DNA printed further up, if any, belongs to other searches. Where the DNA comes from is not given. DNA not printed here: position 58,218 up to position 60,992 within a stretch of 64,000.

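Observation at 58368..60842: Glycyl radical enzyme with a non-canonical active site (GACVGS Cys loop), probably an uncharacterised subclass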

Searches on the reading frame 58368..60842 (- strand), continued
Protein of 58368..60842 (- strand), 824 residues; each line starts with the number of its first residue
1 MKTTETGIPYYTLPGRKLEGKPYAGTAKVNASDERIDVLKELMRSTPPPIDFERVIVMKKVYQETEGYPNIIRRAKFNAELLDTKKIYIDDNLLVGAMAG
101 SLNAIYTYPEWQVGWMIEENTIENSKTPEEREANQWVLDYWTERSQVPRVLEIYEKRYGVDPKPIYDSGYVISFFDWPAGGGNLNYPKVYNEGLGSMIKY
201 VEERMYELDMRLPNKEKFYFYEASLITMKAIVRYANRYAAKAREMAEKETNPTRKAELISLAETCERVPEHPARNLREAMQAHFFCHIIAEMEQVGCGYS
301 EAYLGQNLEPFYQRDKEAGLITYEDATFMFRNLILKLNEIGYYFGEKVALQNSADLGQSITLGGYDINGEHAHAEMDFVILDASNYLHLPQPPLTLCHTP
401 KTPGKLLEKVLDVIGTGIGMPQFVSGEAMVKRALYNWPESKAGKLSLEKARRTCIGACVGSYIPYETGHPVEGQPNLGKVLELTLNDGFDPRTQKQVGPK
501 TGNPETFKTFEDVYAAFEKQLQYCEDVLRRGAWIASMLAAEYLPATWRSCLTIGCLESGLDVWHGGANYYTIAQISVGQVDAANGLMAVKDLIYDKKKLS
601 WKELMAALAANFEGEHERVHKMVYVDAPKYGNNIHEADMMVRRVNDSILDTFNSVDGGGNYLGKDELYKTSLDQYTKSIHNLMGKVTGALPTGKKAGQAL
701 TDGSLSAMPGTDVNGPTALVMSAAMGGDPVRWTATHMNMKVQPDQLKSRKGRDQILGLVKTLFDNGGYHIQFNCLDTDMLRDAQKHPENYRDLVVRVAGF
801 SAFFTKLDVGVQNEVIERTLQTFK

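Call 6: find_homologous_proteins(query=window:58368-60842:-, max_evalue=1e-50)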
Query window:58368-60842:- (824 aa): 411 proteins with E <= 1e-50 among 8000 candidates; the best 120 are listed.
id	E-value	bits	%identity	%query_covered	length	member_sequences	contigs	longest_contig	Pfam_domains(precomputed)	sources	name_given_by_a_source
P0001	0.0e+0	1841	95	100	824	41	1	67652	PF02901.21,PF01228.27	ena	-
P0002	0.0e+0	1718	88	100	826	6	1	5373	PF02901.21,PF01228.27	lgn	-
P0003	0.0e+0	1705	88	100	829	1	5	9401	PF02901.21,PF01228.27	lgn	-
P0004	0.0e+0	1678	88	98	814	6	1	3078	PF02901.21,PF01228.27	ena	-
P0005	0.0e+0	1566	83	97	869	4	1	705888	PF02901.21,PF01228.27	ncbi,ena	-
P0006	0.0e+0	1556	83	97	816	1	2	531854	PF02901.21,PF01228.27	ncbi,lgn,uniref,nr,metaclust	ncbi:pyruvate formate lyase family protein [Eudoraea adriatica]|uniref:pyruvate formate lyase family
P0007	0.0e+0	1530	81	97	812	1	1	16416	PF02901.21,PF01228.27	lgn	-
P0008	0.0e+0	1426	75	100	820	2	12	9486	PF02901.21,PF01228.27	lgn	-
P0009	0.0e+0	1422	75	99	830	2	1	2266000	PF02901.21,PF01228.27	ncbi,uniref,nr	ncbi:pyruvate formate lyase family protein [Flavihumibacter profundi]|uniref:pyruvate formate lyase 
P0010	0.0e+0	1402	73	100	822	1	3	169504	PF02901.21,PF01228.27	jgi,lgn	-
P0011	0.0e+0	1399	72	100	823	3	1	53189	PF02901.21,PF01228.27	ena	-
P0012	0.0e+0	1396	75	97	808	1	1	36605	PF02901.21,PF01228.27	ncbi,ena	-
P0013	0.0e+0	1393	73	100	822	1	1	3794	PF02901.21,PF01228.27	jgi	-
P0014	0.0e+0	1391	71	100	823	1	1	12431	PF02901.21,PF01228.27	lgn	-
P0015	0.0e+0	1387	73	100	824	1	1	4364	PF02901.21,PF01228.27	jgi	-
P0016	0.0e+0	1386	73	100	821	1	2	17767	PF02901.21,PF01228.27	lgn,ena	-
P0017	0.0e+0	1384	72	100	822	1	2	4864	PF02901.21,PF01228.27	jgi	jgi:pyruvate formate-lyase/glycerol dehydratase family glycyl radical enzyme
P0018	0.0e+0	1382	74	97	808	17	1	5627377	PF02901.21,PF01228.27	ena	-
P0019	0.0e+0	1375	74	98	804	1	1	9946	PF02901.21,PF01228.27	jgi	jgi:formate C-acetyltransferase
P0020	0.0e+0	1375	73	97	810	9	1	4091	PF02901.21,PF01228.27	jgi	-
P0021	0.0e+0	1374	74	97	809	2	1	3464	PF02901.21,PF01228.27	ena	-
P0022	0.0e+0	1373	73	97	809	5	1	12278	PF02901.21,PF01228.27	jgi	jgi:formate C-acetyltransferase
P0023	0.0e+0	1371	74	97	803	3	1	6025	PF02901.21,PF01228.27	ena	-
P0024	0.0e+0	1371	74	96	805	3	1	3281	PF02901.21,PF01228.27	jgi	-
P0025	0.0e+0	1369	74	97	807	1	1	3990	PF02901.21,PF01228.27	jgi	jgi:pyruvate formate-lyase/glycerol dehydratase family glycyl radical enzyme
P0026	0.0e+0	1369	72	99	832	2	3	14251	PF02901.21,PF01228.27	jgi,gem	-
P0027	0.0e+0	1369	73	97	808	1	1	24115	PF02901.21,PF01228.27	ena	-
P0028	0.0e+0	1367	72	100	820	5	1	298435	PF02901.21,PF01228.27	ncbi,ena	-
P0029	0.0e+0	1366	75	97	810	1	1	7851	PF02901.21,PF01228.27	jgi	-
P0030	0.0e+0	1365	74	97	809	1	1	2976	PF02901.21,PF01228.27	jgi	jgi:formate C-acetyltransferase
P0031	0.0e+0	1365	74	97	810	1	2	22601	PF02901.21,PF01228.27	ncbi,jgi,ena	-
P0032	0.0e+0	1364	74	97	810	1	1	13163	PF02901.21,PF01228.27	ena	-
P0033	0.0e+0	1362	73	97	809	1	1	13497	PF02901.21,PF01228.27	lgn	-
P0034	0.0e+0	1362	74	97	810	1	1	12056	PF02901.21,PF01228.27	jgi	jgi:formate C-acetyltransferase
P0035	0.0e+0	1361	74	97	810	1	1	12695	PF02901.21,PF01228.27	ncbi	-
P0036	0.0e+0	1361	72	100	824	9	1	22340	PF02901.21,PF01228.27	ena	-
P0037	0.0e+0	1361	74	96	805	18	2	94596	PF02901.21,PF01228.27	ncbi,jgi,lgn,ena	ncbi:MAG: pyruvate formate lyase family protein [Candidatus Korobacteraceae bacterium]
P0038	0.0e+0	1361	72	97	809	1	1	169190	PF02901.21,PF01228.27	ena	-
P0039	0.0e+0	1360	73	97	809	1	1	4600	PF02901.21,PF01228.27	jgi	-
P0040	0.0e+0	1360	73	98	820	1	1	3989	PF02901.21,PF01228.27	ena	-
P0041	0.0e+0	1359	73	98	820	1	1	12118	PF02901.21,PF01228.27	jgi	-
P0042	0.0e+0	1359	73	98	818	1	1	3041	PF02901.21,PF01228.27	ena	-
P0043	0.0e+0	1358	73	97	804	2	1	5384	PF02901.21,PF01228.27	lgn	-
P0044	0.0e+0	1358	74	97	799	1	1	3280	PF02901.21,PF01228.27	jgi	jgi:pyruvate formate-lyase/glycerol dehydratase family glycyl radical enzyme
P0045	0.0e+0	1356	72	98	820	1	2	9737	PF02901.21,PF01228.27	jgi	-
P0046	0.0e+0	1353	73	97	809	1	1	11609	PF02901.21,PF01228.27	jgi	jgi:pyruvate-formate lyase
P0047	0.0e+0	1352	72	98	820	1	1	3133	PF02901.21,PF01228.27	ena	-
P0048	0.0e+0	1351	72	97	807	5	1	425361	PF02901.21,PF01228.27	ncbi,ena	-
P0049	0.0e+0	1350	71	97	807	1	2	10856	PF02901.21,PF01228.27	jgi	-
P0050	0.0e+0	1349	72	97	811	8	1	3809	PF02901.21,PF01228.27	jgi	-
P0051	0.0e+0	1349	73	97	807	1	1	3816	PF02901.21,PF01228.27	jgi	jgi:trans-4-hydroxy-L-proline dehydratase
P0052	0.0e+0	1347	71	97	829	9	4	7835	PF02901.21,PF01228.27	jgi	jgi:pyruvate-formate lyase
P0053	0.0e+0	1347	72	98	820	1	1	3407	PF02901.21,PF01228.27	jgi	-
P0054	0.0e+0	1346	71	98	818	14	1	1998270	PF02901.21,PF01228.27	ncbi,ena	-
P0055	0.0e+0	1346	71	97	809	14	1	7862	PF02901.21,PF01228.27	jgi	-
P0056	0.0e+0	1345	73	97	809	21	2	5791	PF02901.21,PF01228.27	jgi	jgi:pyruvate-formate lyase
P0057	0.0e+0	1345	72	97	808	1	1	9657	PF02901.21,PF01228.27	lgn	-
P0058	0.0e+0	1344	72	97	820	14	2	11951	PF02901.21,PF01228.27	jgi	jgi:pyruvate-formate lyase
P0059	0.0e+0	1344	73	97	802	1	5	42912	PF02901.21,PF01228.27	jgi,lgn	jgi:formate C-acetyltransferase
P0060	0.0e+0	1343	72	97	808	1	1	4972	PF02901.21,PF01228.27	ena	-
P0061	0.0e+0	1343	73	97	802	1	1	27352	PF02901.21,PF01228.27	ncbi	ncbi:pyruvate formate lyase family protein [Chloroflexota bacterium]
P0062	0.0e+0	1343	71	97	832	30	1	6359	PF02901.21,PF01228.27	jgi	jgi:pyruvate-formate lyase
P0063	0.0e+0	1341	72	97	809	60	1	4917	PF02901.21,PF01228.27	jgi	jgi:formate C-acetyltransferase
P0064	0.0e+0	1341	73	97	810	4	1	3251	PF02901.21,PF01228.27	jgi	jgi:pyruvate formate-lyase/glycerol dehydratase family glycyl radical enzyme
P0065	0.0e+0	1341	73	97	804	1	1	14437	PF02901.21,PF01228.27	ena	-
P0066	0.0e+0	1338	72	97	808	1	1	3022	PF02901.21,PF01228.27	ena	-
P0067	0.0e+0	1337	72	97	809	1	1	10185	PF02901.21,PF01228.27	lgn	-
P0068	0.0e+0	1337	73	97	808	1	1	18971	PF02901.21,PF01228.27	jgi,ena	-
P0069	0.0e+0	1337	72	97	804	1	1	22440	PF02901.21,PF01228.27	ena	-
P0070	0.0e+0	1337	73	97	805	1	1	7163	PF02901.21,PF01228.27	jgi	jgi:trans-4-hydroxy-L-proline dehydratase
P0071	0.0e+0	1336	72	97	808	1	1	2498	PF02901.21,PF01228.27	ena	-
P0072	0.0e+0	1335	72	97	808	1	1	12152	PF02901.21,PF01228.27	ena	-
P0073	0.0e+0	1335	72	97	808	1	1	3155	PF02901.21,PF01228.27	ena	-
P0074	0.0e+0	1335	72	97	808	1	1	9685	PF02901.21,PF01228.27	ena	-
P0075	0.0e+0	1335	72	97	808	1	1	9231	PF02901.21,PF01228.27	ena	-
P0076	0.0e+0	1334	71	97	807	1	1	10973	PF02901.21,PF01228.27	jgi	-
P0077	0.0e+0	1333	72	97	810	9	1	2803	PF02901.21,PF01228.27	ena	-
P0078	0.0e+0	1332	71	96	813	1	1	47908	PF02901.21,PF01228.27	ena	-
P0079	0.0e+0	1331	72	97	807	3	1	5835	PF02901.21,PF01228.27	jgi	-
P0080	0.0e+0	1331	72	97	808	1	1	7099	PF02901.21,PF01228.27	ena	-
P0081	0.0e+0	1331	72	97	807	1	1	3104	PF02901.21,PF01228.27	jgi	jgi:formate C-acetyltransferase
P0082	0.0e+0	1331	72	97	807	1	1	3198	PF02901.21,PF01228.27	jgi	jgi:formate C-acetyltransferase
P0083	0.0e+0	1330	71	98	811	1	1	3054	PF02901.21,PF01228.27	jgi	-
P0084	0.0e+0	1330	71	97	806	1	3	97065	PF02901.21,PF01228.27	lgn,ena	-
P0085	0.0e+0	1329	72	97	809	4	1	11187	PF02901.21,PF01228.27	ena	-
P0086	0.0e+0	1329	71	97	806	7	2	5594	PF02901.21,PF01228.27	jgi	jgi:formate C-acetyltransferase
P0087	0.0e+0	1329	71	97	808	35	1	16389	PF02901.21,PF01228.27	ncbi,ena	-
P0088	0.0e+0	1327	70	97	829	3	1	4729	PF02901.21,PF01228.27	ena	-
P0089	0.0e+0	1327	71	97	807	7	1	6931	PF02901.21,PF01228.27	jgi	-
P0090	0.0e+0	1327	73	97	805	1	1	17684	PF02901.21,PF01228.27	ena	-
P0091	0.0e+0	1327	72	97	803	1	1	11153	PF02901.21,PF01228.27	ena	-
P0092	0.0e+0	1326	71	97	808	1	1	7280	PF02901.21,PF01228.27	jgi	jgi:formate C-acetyltransferase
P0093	0.0e+0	1326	71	97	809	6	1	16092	PF02901.21,PF01228.27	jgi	jgi:pyruvate formate-lyase/glycerol dehydratase family glycyl radical enzyme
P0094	0.0e+0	1326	71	97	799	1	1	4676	PF02901.21,PF01228.27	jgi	jgi:formate C-acetyltransferase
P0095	0.0e+0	1325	72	97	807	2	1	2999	PF02901.21,PF01228.27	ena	-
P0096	0.0e+0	1325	71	97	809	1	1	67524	PF02901.21,PF01228.27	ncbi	-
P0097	0.0e+0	1324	72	97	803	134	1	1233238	PF02901.21,PF01228.27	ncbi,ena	-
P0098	0.0e+0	1323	71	97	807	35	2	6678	PF02901.21,PF01228.27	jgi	jgi:pyruvate formate-lyase/glycerol dehydratase family glycyl radical enzyme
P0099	0.0e+0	1323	71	98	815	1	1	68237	PF02901.21,PF01228.27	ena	-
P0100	0.0e+0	1323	71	97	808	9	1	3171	PF02901.21,PF01228.27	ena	-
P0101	0.0e+0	1322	72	97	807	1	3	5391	PF02901.21,PF01228.27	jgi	jgi:pyruvate formate-lyase/glycerol dehydratase family glycyl radical enzyme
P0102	0.0e+0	1322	70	97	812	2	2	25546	PF02901.21,PF01228.27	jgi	jgi:formate C-acetyltransferase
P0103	0.0e+0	1322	71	97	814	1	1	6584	PF02901.21,PF01228.27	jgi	jgi:formate C-acetyltransferase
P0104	0.0e+0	1321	71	97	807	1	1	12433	PF02901.21,PF01228.27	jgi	jgi:formate C-acetyltransferase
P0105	0.0e+0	1321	72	97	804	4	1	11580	PF02901.21,PF01228.27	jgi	-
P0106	0.0e+0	1320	71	97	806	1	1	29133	PF02901.21,PF01228.27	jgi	jgi:formate C-acetyltransferase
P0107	0.0e+0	1320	70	99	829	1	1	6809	PF02901.21,PF01228.27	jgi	jgi:pyruvate-formate lyase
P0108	0.0e+0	1320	72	97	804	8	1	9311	PF02901.21,PF01228.27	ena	-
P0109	0.0e+0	1320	71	97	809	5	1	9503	PF02901.21,PF01228.27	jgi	-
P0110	0.0e+0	1320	70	98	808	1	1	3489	PF02901.21,PF01228.27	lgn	-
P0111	0.0e+0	1320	73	95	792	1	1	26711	PF02901.21,PF01228.27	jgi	jgi:formate C-acetyltransferase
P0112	0.0e+0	1320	72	97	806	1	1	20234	PF02901.21,PF01228.27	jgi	jgi:formate C-acetyltransferase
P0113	0.0e+0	1320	70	97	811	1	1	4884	PF02901.21,PF01228.27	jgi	jgi:formate C-acetyltransferase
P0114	0.0e+0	1319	71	97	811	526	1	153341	PF02901.21,PF01228.27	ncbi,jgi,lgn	ncbi:MAG: pyruvate formate lyase family protein [Thermoanaerobaculia bacterium]|jgi:formate C-acetyl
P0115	0.0e+0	1318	71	97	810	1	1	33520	PF02901.21,PF01228.27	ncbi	-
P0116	0.0e+0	1318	71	97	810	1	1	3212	PF02901.21,PF01228.27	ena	-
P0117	0.0e+0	1318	72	97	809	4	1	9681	PF02901.21,PF01228.27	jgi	jgi:formate C-acetyltransferase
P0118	0.0e+0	1318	71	97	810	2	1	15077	PF02901.21,PF01228.27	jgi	-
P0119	0.0e+0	1317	72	97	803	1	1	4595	PF02901.21,PF01228.27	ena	-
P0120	0.0e+0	1316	71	97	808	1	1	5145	PF02901.21,PF01228.27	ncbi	-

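Call 9: find_encoding_contigs(protein=P0009, flank=10000, max_places=2)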
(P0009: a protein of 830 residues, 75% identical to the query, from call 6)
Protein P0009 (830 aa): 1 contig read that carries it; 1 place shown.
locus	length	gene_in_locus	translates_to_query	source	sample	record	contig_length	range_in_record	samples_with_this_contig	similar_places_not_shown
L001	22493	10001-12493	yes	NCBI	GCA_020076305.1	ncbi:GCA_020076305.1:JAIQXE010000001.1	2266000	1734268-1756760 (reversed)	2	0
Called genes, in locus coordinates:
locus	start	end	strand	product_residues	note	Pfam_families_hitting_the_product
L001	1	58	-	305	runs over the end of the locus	PF01261:AP_endonuc_2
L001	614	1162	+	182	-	PF13505:OMP_b-brl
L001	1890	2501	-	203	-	PF01210:NAD_Gly3P_dh_N (faint), PF03446:NAD_binding_2, PF03807:F420_oxidored, PF07991:KARI_N, PF10727:Rossmann-like (weak)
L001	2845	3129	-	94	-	-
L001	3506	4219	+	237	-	PF13555:AAA_29 (faint), PF00005:ABC_tran, PF02463:SMC_N (faint), PF13476:AAA_23 (weak), PF13304:AAA_21 (faint)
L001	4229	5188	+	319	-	PF25917:BSH_RND (weak)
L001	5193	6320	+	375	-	PF12704:MacB_PCD, PF02687:FtsX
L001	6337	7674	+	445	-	PF02321:OEP (weak)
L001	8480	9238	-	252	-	PF00196:GerE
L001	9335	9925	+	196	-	-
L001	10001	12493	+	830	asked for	PF02901:PFL-like, PF01228:Gly_radical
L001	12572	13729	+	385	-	PF00365:PFK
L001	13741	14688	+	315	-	PF13353:Fer4_12 (weak), PF04055:Radical_SAM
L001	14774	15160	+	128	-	-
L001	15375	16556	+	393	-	PF00438:S-AdoMet_synt_N, PF02772:S-AdoMet_synt_M, PF02773:S-AdoMet_synt_C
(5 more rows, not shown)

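Call 10: find_encoding_contigs(protein=P0114, flank=8000, max_places=3)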
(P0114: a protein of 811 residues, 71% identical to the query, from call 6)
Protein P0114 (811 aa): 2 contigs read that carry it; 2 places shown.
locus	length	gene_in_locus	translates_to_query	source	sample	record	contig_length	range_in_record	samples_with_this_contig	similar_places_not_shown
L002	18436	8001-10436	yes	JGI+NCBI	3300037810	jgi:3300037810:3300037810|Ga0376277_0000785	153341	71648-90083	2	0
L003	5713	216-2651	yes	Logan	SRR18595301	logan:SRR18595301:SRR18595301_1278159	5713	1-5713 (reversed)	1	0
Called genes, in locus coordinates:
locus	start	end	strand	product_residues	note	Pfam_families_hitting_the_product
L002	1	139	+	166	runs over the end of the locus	PF13488:Gly-zipper_Omp (weak)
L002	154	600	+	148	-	-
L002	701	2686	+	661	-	PF01590:GAF (weak), PF00989:PAS (weak), PF08448:PAS_4, PF13426:PAS_9 (faint), PF08447:PAS_3, PF07730:HisKA_3, PF02518:HATPase_c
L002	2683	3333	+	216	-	PF00072:Response_reg, PF08281:Sigma70_r4_2 (weak), PF00196:GerE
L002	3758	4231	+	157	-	PF00072:Response_reg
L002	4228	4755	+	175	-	PF00581:Rhodanese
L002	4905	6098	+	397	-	-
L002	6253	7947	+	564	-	PF01266:DAO (faint), PF03486:HI0933_like (faint), PF07992:Pyr_redox_2, PF13450:NAD_binding_8 (faint), PF13738:Pyr_redox_3 (faint), PF00070:Pyr_redox, PF02852:Pyr_redox_dim, PF00581:Rhodanese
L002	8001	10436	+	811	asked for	PF02901:PFL-like, PF01228:Gly_radical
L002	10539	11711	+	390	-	PF00365:PFK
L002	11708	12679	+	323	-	PF13353:Fer4_12, PF04055:Radical_SAM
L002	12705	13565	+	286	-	PF01758:SBF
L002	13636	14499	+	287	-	PF01758:SBF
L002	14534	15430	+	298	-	-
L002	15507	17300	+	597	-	PF00916:Sulfate_transp, PF01740:STAS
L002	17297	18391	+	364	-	PF01699:Na_Ca_ex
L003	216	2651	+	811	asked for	PF02901:PFL-like, PF01228:Gly_radical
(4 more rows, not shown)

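Call 11: find_encoding_contigs(protein=P0061, flank=8000, max_places=2)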
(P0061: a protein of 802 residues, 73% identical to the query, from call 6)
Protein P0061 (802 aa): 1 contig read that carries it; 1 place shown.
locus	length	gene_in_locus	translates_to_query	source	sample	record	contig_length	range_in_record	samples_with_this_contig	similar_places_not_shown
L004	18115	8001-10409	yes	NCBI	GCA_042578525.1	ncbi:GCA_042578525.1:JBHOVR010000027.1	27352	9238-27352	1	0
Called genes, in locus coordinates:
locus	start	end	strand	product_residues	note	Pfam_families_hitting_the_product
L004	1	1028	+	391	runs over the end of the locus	-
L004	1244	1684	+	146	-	-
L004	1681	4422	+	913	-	PF03200:Glyco_hydro_63 (faint), PF22422:MGH1-like_GH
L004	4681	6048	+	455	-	PF00479:G6PD_N, PF02781:G6PD_C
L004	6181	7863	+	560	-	PF07992:Pyr_redox_2, PF13450:NAD_binding_8 (faint), PF13738:Pyr_redox_3 (weak), PF00070:Pyr_redox, PF02852:Pyr_redox_dim, PF00581:Rhodanese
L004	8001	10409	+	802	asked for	PF02901:PFL-like, PF01228:Gly_radical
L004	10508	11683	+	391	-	PF00365:PFK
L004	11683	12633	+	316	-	PF13353:Fer4_12 (weak), PF04055:Radical_SAM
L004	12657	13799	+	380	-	PF12837:Fer4_6 (faint), PF12838:Fer4_7 (faint), PF00037:Fer4 (weak), PF13237:Fer4_10, PF14697:Fer4_21, PF13187:Fer4_9 (weak)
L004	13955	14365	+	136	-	PF00438:S-AdoMet_synt_N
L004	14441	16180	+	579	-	PF00916:Sulfate_transp, PF16983:MFS_MOT1 (weak), PF01740:STAS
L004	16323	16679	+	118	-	PF11964:SpoIIAA-like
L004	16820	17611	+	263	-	PF03976:PPK2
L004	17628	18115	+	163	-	PF00690:Cation_ATPase_N, PF00122:E1-E2_ATPase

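Call 12: find_encoding_contigs(protein=P0097, flank=8000, max_places=2)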
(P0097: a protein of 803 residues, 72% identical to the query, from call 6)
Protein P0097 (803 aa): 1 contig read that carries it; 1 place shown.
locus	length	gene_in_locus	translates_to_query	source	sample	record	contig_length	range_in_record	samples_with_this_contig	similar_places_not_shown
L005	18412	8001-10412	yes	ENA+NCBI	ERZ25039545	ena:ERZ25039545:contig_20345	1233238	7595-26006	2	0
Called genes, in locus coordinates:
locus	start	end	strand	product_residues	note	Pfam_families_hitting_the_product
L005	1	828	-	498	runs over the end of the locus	PF13546:DDE_5, PF01609:DDE_Tnp_1 (weak)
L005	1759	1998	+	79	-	-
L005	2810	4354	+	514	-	PF07690:MFS_1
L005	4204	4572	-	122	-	-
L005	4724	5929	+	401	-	PF25873:WHD_MalT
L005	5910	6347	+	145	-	-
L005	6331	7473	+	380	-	PF17874:TPR_MalT, PF07719:TPR_2 (faint), PF13181:TPR_8 (faint), PF13424:TPR_12 (faint), PF00196:GerE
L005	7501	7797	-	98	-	-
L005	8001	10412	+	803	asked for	PF02901:PFL-like, PF01228:Gly_radical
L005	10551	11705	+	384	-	PF00365:PFK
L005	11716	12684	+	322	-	PF13353:Fer4_12, PF04055:Radical_SAM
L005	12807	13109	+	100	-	PF13187:Fer4_9 (faint), PF14697:Fer4_21 (weak), PF12838:Fer4_7 (weak), PF25160:LdpA_Fe-S-bd (weak), PF12797:Fer4_2 (weak), PF12837:Fer4_6, PF13237:Fer4_10 (weak), PF00037:Fer4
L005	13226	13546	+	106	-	-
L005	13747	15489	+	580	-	PF00916:Sulfate_transp, PF01740:STAS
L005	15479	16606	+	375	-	PF10009:DUF2252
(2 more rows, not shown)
